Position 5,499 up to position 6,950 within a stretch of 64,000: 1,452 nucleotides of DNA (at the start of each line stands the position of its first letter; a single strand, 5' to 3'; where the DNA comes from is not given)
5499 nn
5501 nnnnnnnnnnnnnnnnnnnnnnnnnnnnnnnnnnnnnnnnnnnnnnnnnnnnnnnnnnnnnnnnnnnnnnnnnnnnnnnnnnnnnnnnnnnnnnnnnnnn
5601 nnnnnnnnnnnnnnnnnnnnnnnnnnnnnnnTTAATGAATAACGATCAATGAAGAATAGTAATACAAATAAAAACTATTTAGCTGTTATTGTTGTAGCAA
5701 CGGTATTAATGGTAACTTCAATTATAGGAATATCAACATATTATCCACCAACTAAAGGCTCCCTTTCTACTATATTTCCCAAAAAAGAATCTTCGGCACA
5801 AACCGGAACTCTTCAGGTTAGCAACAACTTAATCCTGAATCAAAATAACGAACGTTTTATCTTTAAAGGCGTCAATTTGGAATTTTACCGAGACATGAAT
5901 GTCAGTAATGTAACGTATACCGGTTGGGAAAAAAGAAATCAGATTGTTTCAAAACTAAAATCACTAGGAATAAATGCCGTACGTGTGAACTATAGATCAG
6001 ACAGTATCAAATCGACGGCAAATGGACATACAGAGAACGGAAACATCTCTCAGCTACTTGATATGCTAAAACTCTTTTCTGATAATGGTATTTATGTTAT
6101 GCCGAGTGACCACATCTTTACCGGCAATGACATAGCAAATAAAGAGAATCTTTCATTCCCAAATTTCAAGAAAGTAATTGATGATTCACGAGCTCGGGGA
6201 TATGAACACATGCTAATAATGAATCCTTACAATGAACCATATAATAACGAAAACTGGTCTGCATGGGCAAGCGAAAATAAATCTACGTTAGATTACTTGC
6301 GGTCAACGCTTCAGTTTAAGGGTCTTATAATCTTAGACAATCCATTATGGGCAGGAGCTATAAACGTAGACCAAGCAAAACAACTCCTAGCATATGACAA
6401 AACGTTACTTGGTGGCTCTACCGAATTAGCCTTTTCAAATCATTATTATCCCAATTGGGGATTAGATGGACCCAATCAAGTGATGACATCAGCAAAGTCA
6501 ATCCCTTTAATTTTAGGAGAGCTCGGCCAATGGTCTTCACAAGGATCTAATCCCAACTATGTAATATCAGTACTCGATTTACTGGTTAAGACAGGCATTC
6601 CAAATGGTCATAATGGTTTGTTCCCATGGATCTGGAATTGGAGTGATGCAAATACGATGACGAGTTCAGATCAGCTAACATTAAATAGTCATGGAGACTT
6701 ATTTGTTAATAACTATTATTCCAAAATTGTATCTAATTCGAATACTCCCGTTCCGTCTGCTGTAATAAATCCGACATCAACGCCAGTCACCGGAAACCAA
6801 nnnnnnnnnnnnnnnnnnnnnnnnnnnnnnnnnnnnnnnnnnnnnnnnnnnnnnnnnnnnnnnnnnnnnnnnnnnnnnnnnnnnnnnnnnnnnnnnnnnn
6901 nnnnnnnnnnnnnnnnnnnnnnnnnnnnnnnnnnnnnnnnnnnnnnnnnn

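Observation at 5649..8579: Secreted tandem-GH5 enzyme ending in a dockerin-like module, in a lineage not known for cellulosomes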

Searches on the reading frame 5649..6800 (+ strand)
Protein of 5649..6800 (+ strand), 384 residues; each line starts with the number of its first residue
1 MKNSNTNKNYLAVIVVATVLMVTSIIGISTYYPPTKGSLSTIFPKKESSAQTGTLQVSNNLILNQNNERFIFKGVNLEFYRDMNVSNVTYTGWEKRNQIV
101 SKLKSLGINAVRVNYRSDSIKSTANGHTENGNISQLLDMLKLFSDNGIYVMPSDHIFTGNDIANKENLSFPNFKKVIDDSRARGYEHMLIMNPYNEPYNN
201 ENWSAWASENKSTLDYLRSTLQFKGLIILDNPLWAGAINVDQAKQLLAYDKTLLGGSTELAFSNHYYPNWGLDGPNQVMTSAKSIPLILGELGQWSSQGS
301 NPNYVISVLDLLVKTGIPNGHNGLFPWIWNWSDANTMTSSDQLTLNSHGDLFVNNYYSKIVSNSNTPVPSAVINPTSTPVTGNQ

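Call 9: search_protein_families(library=pfam, proteins=[window:5649-6800:+], max_evalue=0.1)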
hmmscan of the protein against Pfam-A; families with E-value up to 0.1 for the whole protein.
window:5649-6800:+ (384 aa): 2 families
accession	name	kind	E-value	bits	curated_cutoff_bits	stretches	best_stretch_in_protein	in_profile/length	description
PF00150.24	Cellulase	-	1.7e-16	61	23.5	1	86-332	16-269/272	Cellulase (glycosyl hydrolase family 5)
PF02005.22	TRM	-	0.035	13.7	27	0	78-125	320-367/376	N2,N2-dimethylguanosine tRNA methyltransferase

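Call 13: search_solved_structures(query=window:5649-6800:+, max_evalue=0.01, show_alignments=2)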
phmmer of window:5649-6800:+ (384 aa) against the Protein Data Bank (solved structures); distinct sequences matched with E-value up to 0.01: 3.
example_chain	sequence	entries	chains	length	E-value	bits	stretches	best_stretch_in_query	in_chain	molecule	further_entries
3wsu_A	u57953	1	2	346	0.0003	23.1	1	61-303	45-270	Beta-mannanase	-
4fk9_A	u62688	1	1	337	0.00044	22.5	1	88-329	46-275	Cellulose-binding family II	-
4y7e_A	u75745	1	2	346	0.0018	20.5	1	61-303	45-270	Endoglucanase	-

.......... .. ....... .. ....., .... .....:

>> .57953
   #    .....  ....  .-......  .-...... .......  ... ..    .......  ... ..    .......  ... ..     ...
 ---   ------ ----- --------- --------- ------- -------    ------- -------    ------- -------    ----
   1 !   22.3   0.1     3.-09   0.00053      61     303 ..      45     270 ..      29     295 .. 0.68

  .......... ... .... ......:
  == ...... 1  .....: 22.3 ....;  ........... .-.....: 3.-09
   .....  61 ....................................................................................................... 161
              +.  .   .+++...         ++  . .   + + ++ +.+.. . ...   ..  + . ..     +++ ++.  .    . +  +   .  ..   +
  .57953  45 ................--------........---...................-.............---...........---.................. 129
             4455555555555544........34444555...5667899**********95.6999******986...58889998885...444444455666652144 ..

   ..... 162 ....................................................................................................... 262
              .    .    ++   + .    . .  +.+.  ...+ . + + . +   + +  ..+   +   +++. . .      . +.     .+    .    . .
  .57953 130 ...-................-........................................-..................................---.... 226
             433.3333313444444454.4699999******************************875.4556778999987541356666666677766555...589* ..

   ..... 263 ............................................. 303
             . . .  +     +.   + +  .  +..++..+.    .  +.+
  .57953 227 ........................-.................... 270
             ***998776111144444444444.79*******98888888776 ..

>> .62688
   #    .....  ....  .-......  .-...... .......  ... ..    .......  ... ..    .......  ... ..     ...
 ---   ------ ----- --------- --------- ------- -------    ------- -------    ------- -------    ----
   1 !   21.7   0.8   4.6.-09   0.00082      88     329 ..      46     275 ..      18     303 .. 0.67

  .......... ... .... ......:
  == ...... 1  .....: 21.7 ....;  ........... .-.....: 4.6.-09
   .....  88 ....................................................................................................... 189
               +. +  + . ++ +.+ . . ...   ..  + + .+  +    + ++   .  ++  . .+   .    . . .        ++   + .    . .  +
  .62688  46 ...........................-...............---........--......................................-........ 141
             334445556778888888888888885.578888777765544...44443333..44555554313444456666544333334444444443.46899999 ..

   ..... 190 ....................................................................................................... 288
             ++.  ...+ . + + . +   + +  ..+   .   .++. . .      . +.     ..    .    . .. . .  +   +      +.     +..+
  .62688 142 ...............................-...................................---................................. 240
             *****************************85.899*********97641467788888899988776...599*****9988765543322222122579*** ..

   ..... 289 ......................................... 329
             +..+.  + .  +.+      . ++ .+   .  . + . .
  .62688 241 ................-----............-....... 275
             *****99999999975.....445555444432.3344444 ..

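Call 29: search_solved_structures(query=A1, max_evalue=0.001, show_alignments=1)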
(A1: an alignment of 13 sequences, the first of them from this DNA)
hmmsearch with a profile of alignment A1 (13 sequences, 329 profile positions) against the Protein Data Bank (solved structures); distinct sequences matched with E-value up to 0.001: 18.
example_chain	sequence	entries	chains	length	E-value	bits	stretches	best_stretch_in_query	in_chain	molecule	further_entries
1bqc_A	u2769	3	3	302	3.6e-18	68.7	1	14-256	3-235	PROTEIN (BETA-MANNANASE)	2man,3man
4fk9_A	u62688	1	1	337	8.9e-13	51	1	11-251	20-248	Cellulose-binding family II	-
3wsu_A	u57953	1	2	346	1.7e-10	43.5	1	11-248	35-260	Beta-mannanase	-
6xsu_A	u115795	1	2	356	1.9e-09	40.1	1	38-275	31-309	GH5-4 broad specificity endoglucanase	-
4y7e_A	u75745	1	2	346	2e-09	40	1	11-248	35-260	Endoglucanase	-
3jug_A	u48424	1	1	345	2.7e-07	33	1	10-254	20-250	Beta-mannanase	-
2whl_A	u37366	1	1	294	5.1e-07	32.1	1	16-254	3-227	BETA-MANNANASE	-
2whj_A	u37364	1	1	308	7.3e-07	31.6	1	16-254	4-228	BETA-MANNANASE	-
4tuf_A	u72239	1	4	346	8.6e-07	31.3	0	20-132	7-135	Major extracellular endoglucanase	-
4x0v_A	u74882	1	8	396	1.6e-06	30.5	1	53-206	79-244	Beta-1,3-1,4-glucanase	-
6q1i_A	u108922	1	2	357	1.9e-06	30.2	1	55-275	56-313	Endoglucanase A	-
5h4r_A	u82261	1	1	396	1.2e-05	27.6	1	53-206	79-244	Beta-1,3-1,4-glucanase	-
6pz7_A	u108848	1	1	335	2.4e-05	26.6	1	52-275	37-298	Endoglucanase family 5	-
6mq4_A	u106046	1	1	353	4.5e-05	25.7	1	35-172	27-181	cellulase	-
6kdd_A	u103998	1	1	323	7.7e-05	24.9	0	139-201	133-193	Endoglucanase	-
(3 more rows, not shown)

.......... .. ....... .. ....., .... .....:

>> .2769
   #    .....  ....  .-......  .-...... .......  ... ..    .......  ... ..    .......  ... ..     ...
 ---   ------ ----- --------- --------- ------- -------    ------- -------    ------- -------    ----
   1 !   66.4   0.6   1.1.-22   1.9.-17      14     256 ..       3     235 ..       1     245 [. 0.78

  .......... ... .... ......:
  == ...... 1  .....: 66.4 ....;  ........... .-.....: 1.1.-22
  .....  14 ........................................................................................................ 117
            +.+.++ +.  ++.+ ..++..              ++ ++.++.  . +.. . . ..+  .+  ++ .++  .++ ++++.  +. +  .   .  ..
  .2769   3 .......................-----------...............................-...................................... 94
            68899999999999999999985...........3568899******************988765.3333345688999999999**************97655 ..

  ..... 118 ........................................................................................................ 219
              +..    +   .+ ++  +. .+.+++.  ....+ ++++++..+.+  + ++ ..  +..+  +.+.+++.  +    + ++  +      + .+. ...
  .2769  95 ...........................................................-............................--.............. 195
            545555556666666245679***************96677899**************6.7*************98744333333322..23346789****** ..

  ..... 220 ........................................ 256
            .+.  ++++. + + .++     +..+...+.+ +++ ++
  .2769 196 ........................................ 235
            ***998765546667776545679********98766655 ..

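Call 30: find_related_loci(query=A1, collection=genome_contigs, flank=10000)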
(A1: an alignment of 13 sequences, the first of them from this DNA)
Query A1 (330 aa) in genome_contigs; peptide patterns used: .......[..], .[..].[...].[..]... (x = any residue, [..] = any of these).
20 stretches matched a pattern; 8 encode a relative of the query (tblastn E <= 1e-3); 8 distinct loci.
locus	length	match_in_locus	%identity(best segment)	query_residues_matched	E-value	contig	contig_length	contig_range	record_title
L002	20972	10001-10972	46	6-319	9e-98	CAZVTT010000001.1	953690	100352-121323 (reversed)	MAG TPA_asm: uncultured Gammaproteobacteria bacterium isolate SRP292972_co1_32 genome assembly, contig: NODE_3_length_95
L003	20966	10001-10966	45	10-328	8e-95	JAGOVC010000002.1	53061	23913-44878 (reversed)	Candidatus Woesebacteria bacterium isolate Gw_Eff_bin_538 Gw_Eff_955_length_53061_cov_6.279461, whole genome shotgun seq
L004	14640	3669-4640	44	10-330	1e-93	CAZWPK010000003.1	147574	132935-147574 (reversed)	MAG TPA_asm: uncultured Pseudomonadales bacterium isolate binchicken_co347_42 genome assembly, contig: NODE_66_length_14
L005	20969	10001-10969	43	7-329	3e-85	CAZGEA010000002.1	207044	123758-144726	MAG TPA_asm: uncultured Gammaproteobacteria bacterium isolate SRP286056_co1_758 genome assembly, contig: NODE_29_length_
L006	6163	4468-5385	42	14-320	6e-84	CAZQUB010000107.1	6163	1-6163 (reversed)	MAG TPA_asm: uncultured Acidimicrobiaceae bacterium isolate binchicken_co129_54 genome assembly, contig: NODE_44035_leng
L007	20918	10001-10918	41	15-327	1e-77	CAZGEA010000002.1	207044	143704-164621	MAG TPA_asm: uncultured Gammaproteobacteria bacterium isolate SRP286056_co1_758 genome assembly, contig: NODE_29_length_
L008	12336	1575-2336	43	38-298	3e-68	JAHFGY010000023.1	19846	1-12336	MAG: Candidatus Omnitrophota bacterium isolate nzgw326 NODE_3047_length_19847_cov_4.317855, whole genome shotgun sequenc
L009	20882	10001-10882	47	19-320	4e-84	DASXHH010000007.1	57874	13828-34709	MAG TPA_asm: Candidatus Saccharimonadia bacterium isolate SMAG_U5188 k141_4833843, whole genome shotgun sequence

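Call 60: search_protein_families(library=pfam, proteins=[L007:8801-11299:+, L007:11906-12763:+, L007:11299-11886:+, L007:7614-8660:-, L009:7247-9619:+, L009:9659-10888:+, L009:10981-12672:+, L009:12746-13882:+, L007:12754-13611:+, L007:14891-16657:+], max_evalue=0.01)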
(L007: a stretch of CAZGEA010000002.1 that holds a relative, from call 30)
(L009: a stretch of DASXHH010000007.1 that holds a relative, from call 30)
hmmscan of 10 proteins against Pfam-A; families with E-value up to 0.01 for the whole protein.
L007:8801-11299:+ (833 aa): 3 families
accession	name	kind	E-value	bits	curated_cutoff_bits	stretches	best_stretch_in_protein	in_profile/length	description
PF00150.24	Cellulase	-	2.7e-32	112.8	23.5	2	440-673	21-270/272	Cellulase (glycosyl hydrolase family 5)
PF00933.27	Glyco_hydro_3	-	0.0013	18.7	27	0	546-585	227-267/316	Glycosyl hydrolase family 3 N terminal domain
PF00224.27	PK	-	0.0029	17.2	30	0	88-132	12-56/328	Pyruvate kinase, barrel domain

L007:11906-12763:+ (286 aa): 2 families
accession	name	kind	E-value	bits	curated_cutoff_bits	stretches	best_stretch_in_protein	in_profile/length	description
PF00963.24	Cohesin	-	2.6e-09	37.8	24.1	1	41-161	3-126/139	Cohesin domain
PF00404.24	Dockerin_1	-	5e-07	30.2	22.9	1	233-276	2-52/57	Dockerin type I domain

L007:11299-11886:+ (196 aa): 1 family
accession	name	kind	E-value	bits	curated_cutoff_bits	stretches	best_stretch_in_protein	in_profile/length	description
PF00963.24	Cohesin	-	0.00034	21.3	24.1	1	71-190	12-136/139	Cohesin domain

L007:7614-8660:- (348 aa): 1 family
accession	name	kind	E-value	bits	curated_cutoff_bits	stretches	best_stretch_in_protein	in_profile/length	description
PF02547.20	Queuosine_synth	-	5.7e-121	404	25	1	3-347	2-322/322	Queuosine biosynthesis protein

L009:7247-9619:+ (791 aa): 3 families
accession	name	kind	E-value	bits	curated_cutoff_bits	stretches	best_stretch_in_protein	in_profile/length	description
PF00652.28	Ricin_B_lectin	-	1.5e-53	180.8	29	3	662-788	2-126/126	Ricin-type beta-trefoil lectin domain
PF14200.12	RicinB_lectin_2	-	3.5e-28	98.5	25.6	5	649-734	2-89/89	Ricin-type beta-trefoil lectin domain-like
PF02156.21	Glyco_hydro_26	-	0.0013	18.6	20.2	1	141-241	145-233/311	Glycosyl hydrolase family 26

L009:9659-10888:+ (410 aa): 2 families
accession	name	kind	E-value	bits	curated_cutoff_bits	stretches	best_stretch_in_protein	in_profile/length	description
PF00150.24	Cellulase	-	2.9e-15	56.9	23.5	1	128-343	10-206/272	Cellulase (glycosyl hydrolase family 5)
PF10566.15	Glyco_hydro_97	-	0.0099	15.7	32.5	0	177-243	28-98/275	Glycoside hydrolase 97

L009:10981-12672:+ (564 aa): 1 family
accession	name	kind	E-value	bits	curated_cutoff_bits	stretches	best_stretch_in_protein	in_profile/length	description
PF07690.21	MFS_1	-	3.7e-47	161.4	33.4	1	30-431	2-346/347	Major Facilitator Superfamily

L009:12746-13882:+ (379 aa): 1 family
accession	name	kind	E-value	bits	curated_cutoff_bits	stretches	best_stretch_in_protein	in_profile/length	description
PF00722.28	Glyco_hydro_16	-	4.4e-07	30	22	1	189-372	7-173/175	Glycosyl hydrolases family 16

L007:12754-13611:+ (286 aa): 1 family
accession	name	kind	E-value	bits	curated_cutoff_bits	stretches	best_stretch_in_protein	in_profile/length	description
PF00963.24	Cohesin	-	1e-11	45.6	24.1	1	48-175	7-137/139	Cohesin domain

L007:14891-16657:+ (589 aa): 12 families
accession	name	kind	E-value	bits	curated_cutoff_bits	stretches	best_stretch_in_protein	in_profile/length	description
PF00005.33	ABC_tran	-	1.4e-33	116.8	25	1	356-505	1-137/137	ABC transporter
PF00664.28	ABC_membrane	-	3e-30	106.3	28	1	19-294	2-274/274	ABC transporter transmembrane region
PF02463.25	SMC_N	-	3.4e-08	33.6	40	1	367-548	25-212/220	RecF/RecN/SMC N terminal domain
PF20720.3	nSTAND3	-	1.8e-05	24.9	27.2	1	362-461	13-109/155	Novel STAND NTPase 3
PF13191.12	AAA_16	-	4.8e-05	24.4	32.6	1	367-562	25-153/167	AAA ATPase domain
PF03193.22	RsgA_GTPase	-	8e-05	23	30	1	359-401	100-141/174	RsgA GTPase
PF19263.5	DUF5906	-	0.00023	22.2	27.6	0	372-431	2-70/114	Family of unknown function (DUF5906)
PF13401.12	AAA_22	-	0.00032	21.5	27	1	368-522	7-104/130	AAA domain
PF00009.33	GTP_EFTU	-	0.0043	17.1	26.5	0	364-392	1-29/188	Elongation factor Tu GTP binding domain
PF13476.12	AAA_23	-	0.0062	17.6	27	0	365-387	18-40/201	AAA domain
PF13555.12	AAA_29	-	0.0063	16.7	27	0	361-388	17-44/61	P-loop containing region of AAA domain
PF01926.29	MMR_HSR1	-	0.0083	16.7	21.9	0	368-388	1-21/113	50S ribosome-binding GTPase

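Call 64: list_cluster_members(proteins=[L007:11906-12763:+, L007:12754-13611:+, L007:7614-8660:-, L007:14891-16657:+, L007:11299-11886:+, L007:8837-11299:+, L007:12763-13611:+])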
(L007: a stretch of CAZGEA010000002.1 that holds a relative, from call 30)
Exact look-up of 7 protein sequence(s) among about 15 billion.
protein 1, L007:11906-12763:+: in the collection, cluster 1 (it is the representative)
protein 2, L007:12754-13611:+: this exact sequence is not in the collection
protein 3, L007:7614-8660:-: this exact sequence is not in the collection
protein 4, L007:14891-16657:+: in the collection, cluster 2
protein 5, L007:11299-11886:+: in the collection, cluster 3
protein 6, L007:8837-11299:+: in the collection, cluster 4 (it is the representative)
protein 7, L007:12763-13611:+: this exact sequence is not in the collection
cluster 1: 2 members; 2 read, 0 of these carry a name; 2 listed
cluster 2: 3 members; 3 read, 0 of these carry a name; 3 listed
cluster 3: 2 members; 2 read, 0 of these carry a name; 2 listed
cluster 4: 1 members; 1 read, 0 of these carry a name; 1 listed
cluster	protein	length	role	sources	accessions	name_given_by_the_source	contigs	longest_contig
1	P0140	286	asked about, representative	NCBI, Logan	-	-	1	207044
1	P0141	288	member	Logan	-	-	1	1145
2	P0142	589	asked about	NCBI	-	-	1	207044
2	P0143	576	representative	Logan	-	-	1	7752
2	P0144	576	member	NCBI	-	-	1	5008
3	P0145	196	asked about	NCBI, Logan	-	-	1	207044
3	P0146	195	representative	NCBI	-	-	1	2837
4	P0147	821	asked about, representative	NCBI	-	-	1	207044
